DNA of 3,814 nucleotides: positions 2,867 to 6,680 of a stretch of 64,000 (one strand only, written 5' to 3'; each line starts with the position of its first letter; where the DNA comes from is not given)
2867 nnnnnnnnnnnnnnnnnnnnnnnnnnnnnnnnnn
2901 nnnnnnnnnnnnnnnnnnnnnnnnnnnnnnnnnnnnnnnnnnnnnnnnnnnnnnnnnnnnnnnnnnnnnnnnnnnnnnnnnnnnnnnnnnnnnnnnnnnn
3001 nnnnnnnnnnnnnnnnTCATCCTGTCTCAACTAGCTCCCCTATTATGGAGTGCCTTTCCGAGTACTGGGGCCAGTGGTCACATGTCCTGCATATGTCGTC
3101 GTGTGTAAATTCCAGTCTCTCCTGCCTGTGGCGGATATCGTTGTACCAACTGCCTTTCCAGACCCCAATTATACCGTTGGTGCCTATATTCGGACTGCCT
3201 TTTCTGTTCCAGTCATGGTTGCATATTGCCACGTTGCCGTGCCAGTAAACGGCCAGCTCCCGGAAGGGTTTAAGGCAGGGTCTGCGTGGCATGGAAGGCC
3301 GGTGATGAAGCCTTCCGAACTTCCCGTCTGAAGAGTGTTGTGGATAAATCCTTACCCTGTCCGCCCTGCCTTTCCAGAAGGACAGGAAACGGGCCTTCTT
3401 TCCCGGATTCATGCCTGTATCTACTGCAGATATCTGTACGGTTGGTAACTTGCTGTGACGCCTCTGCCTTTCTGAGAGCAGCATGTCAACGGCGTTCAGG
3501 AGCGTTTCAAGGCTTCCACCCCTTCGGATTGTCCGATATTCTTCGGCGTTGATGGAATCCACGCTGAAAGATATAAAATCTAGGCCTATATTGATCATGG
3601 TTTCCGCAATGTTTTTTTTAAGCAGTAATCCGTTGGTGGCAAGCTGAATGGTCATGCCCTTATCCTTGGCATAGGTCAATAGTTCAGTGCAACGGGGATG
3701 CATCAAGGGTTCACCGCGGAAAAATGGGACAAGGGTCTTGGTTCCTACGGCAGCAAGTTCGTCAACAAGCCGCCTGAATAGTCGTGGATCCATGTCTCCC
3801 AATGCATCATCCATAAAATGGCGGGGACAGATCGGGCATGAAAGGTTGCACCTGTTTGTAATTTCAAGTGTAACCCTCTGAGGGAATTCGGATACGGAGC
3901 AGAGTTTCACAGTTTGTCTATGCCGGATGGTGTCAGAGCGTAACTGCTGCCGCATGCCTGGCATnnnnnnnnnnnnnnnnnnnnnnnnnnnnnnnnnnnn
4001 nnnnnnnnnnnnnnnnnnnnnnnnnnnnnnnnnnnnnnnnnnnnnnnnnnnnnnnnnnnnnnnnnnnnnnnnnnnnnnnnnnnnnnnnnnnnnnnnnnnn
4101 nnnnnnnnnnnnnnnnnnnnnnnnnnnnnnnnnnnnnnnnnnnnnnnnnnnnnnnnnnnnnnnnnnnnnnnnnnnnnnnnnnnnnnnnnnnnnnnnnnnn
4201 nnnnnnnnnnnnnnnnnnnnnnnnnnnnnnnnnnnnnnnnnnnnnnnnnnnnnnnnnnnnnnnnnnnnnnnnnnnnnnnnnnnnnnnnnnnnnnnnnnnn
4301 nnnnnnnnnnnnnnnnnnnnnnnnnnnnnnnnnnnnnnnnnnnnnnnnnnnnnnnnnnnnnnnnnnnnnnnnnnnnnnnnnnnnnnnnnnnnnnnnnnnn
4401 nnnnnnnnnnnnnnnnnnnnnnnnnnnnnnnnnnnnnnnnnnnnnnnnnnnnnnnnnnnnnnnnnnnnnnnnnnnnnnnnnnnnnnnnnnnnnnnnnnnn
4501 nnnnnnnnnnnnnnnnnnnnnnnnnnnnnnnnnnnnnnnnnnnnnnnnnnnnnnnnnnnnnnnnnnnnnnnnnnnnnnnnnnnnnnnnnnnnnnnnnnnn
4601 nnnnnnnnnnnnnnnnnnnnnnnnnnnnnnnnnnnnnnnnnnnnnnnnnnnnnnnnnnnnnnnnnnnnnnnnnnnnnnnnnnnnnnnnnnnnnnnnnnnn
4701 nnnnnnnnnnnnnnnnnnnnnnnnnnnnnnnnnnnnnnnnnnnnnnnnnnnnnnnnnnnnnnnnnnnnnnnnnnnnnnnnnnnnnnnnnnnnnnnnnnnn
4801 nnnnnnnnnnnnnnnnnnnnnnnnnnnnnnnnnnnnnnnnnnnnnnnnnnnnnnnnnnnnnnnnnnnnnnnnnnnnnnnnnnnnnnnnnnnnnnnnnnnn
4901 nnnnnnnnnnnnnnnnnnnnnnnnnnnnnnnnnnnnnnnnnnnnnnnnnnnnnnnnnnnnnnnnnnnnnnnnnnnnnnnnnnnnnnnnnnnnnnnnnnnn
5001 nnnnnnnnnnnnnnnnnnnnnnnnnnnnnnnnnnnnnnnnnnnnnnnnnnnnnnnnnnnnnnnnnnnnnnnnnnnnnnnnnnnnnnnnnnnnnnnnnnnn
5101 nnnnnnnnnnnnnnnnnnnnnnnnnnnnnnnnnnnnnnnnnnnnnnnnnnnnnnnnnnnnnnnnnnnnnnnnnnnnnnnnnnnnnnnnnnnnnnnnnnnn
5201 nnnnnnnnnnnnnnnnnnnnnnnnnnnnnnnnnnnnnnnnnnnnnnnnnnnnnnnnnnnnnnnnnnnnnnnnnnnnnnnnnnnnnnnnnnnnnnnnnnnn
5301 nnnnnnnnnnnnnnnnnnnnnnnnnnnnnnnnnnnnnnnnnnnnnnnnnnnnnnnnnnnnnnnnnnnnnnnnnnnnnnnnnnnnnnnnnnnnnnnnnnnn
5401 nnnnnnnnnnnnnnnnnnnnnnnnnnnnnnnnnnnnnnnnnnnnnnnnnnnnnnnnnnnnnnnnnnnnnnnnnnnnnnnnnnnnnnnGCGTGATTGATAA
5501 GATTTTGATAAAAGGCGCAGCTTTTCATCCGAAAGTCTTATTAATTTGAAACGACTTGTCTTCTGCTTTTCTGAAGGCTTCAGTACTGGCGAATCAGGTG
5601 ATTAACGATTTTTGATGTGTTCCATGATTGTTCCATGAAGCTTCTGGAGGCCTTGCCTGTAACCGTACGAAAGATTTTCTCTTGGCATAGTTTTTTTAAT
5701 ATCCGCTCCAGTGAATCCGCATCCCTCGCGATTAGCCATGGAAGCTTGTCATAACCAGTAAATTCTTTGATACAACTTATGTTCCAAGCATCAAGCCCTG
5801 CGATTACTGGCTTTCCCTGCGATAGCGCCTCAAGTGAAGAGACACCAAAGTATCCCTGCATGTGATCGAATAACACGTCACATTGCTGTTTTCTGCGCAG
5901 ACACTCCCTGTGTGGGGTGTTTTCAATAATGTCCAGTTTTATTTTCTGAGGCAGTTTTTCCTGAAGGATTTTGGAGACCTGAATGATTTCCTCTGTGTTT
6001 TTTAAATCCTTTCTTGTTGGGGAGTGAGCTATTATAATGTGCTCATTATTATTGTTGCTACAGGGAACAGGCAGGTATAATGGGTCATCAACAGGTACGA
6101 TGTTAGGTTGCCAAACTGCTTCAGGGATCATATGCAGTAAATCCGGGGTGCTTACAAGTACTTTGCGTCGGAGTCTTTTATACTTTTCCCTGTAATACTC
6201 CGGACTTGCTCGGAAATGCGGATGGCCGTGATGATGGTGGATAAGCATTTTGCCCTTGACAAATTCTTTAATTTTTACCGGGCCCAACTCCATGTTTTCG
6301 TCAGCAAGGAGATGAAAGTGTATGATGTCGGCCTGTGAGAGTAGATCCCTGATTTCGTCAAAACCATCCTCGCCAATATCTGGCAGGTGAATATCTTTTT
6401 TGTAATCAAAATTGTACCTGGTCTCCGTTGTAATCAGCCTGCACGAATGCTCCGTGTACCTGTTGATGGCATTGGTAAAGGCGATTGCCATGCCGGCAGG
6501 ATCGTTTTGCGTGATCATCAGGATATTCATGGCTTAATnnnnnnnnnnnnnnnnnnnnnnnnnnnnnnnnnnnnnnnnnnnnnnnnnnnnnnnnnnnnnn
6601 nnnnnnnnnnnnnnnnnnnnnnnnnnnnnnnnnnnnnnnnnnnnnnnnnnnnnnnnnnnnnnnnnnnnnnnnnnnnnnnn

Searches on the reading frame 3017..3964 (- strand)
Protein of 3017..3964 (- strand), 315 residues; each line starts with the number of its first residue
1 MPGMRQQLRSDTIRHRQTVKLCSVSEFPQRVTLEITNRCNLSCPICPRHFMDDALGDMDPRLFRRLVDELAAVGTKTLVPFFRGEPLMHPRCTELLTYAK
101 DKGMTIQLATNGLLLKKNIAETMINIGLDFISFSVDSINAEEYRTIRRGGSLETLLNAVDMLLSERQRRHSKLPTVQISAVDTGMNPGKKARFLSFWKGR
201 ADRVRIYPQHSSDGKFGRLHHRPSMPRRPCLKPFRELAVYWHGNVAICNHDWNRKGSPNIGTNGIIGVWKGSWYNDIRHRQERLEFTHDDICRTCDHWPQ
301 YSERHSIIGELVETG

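Call 7: search_protein_families(library=ncbifam, proteins=[window:3017-3964:-], max_evalue=0.00001)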
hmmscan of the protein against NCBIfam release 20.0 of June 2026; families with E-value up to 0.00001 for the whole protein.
window:3017-3964:- (315 aa): 40 families (the best 25 are shown)
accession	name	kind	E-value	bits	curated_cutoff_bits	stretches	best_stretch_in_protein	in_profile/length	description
TIGR04317.1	W_rSAM_matur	equivalog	3.2e-32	112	380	1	29-184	4-158/349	tungsten cofactor oxidoreductase radical SAM maturase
TIGR04311.1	rSAM_Geo_metal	subfamily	3e-24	85.8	400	1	27-171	1-148/423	radical SAM/SPASM family putative metalloenzyme maturase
TIGR04321.1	spiroSPASM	subfamily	3.7e-19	68.8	250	1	25-299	227-506/510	spiro-SPASM protein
TIGR04546.1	rSAM_ahbC_deAc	equivalog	3.4e-17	62.3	650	1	31-156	41-166/390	12,18-didecarboxysiroheme deacetylase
TIGR04055.1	rSAM_NirJ2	equivalog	5.6e-17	62.3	500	1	33-148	4-118/326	putative heme d1 biosynthesis radical SAM protein NirJ2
TIGR02666.1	moaA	equivalog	7.7e-17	61.3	284.05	1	33-179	14-166/336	GTP 3',8-cyclase MoaA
TIGR04545.1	rSAM_ahbD_hemeb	equivalog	1.4e-16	60.9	500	1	31-162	2-134/339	heme b synthase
NF001199.0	PRK00164.2-1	equivalog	1.9e-16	60.1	231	1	32-161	15-144/308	GTP 3',8-cyclase MoaA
NF045646.2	rSAM_Se_TrsS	equivalog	3.5e-16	58.8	490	1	31-228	88-281/441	radical SAM (seleno)protein TrsS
TIGR04347.1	pseudo_SAM_Halo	equivalog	8.8e-16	58.1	525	1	31-161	40-170/390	TIGR04347 family pseudo-SAM/SPASM protein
NF038283.1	viperin_w_prok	equivalog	1e-15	57.7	180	1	31-160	4-139/281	viperin family antiviral radical SAM protein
TIGR02668.1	moaA_archaeal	equivalog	2.4e-15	56.3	325.25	1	31-160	12-141/303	GTP 3',8-cyclase MoaA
TIGR04051.1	rSAM_NirJ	equivalog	4.2e-15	55.6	515.45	1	33-162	6-135/354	heme d1 biosynthesis radical SAM protein NirJ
TIGR04054.1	rSAM_NirJ1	equivalog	8.9e-15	54.2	650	1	29-160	36-167/387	putative heme d1 biosynthesis radical SAM protein NirJ1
TIGR04251.1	SCM_rSAM_ScmF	equivalog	1.3e-14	54.3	400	1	33-148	8-126/353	SynChlorMet cassette radical SAM/SPASM protein ScmF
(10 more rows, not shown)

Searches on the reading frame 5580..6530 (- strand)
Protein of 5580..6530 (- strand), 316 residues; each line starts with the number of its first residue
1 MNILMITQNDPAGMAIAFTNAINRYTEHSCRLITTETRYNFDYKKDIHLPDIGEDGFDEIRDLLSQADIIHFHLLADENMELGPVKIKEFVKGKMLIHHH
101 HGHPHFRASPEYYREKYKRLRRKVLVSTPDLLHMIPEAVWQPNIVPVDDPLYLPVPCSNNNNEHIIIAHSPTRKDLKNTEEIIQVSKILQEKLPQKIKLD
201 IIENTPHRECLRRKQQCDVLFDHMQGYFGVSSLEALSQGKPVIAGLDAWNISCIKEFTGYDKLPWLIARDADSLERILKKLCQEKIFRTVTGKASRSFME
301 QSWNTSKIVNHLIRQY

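Call 7: search_protein_families(library=ncbifam, proteins=[window:5580-6530:-], max_evalue=0.00001)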
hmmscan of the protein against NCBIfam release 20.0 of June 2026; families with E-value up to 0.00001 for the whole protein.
window:5580-6530:- (316 aa): 0 families

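Call 67: search_protein_families(library=pfam, proteins=[window:5580-6530:-], max_evalue=0.001)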
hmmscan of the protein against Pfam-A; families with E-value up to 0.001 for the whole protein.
window:5580-6530:- (316 aa): 1 family
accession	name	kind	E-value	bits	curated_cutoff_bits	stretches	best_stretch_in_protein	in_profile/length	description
PF00534.26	Glycos_transf_1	-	0.00053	20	26.4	0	227-296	104-170/172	Glycosyl transferases group 1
